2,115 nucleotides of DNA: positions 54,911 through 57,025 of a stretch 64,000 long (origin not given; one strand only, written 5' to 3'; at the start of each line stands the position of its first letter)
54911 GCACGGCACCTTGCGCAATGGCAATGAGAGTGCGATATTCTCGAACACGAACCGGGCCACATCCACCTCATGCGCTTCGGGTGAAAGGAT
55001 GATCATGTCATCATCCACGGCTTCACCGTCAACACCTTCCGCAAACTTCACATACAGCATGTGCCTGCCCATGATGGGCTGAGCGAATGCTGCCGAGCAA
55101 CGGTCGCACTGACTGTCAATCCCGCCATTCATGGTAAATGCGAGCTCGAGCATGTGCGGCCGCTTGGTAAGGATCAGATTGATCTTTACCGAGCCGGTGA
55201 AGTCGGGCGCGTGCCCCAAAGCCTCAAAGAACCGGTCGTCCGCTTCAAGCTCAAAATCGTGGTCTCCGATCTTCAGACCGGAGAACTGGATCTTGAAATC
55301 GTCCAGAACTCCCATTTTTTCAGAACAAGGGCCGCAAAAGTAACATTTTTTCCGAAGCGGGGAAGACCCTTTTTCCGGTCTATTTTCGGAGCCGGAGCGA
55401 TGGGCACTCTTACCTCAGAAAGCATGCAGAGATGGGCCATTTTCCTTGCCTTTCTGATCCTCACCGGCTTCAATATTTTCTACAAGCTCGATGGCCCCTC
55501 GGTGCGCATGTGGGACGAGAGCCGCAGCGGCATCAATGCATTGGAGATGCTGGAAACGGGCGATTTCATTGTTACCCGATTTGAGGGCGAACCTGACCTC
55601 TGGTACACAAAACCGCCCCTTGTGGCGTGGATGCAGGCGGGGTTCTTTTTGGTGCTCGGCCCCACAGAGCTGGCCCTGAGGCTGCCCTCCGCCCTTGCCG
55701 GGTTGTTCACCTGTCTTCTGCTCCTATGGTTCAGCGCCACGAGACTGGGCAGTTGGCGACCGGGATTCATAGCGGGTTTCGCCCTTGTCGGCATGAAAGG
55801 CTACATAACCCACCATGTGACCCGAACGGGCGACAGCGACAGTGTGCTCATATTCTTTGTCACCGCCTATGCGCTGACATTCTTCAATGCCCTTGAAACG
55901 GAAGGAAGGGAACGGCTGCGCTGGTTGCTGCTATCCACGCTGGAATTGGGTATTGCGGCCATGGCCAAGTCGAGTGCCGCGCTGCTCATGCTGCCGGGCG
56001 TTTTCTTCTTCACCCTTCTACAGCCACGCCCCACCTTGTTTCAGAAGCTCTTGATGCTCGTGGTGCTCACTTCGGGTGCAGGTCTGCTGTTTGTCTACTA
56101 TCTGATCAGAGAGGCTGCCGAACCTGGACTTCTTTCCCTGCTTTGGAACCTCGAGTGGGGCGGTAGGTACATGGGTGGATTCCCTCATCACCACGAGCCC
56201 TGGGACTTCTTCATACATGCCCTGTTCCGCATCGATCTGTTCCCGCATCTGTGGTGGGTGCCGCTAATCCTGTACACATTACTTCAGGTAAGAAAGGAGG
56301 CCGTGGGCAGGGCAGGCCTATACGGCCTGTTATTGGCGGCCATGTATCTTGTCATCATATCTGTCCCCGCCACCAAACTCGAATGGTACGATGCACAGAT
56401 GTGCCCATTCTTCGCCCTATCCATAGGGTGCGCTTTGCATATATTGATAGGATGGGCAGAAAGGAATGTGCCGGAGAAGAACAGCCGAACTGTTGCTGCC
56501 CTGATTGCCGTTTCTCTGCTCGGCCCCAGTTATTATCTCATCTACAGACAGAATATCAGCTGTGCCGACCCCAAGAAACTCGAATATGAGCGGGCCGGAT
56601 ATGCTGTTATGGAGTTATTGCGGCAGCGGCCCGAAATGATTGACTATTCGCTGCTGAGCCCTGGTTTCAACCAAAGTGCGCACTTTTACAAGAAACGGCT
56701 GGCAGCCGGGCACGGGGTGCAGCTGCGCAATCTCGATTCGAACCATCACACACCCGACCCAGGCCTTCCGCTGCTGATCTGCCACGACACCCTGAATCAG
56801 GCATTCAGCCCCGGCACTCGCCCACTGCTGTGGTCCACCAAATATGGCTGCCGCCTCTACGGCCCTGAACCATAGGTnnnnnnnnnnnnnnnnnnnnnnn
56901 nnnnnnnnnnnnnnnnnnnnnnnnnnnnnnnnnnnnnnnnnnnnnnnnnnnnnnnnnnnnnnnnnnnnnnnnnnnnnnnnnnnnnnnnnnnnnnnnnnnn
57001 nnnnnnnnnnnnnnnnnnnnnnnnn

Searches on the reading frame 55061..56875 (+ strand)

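Call 39: search_protein_families(library=pfam, proteins=[window:55061-56875:+], max_evalue=0.001)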
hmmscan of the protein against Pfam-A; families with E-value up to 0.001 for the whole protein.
window:55061-56875:+ (604 aa): 2 families
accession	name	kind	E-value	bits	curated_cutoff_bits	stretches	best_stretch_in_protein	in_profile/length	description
PF13231.12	PMT_2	-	1.3e-16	61.7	26.1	1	184-337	2-148/160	Dolichyl-phosphate-mannose-protein mannosyltransferase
PF02366.24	PMT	-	3.5e-05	23.9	22.7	1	133-323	5-204/245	Dolichyl-phosphate-mannose-protein mannosyltransferase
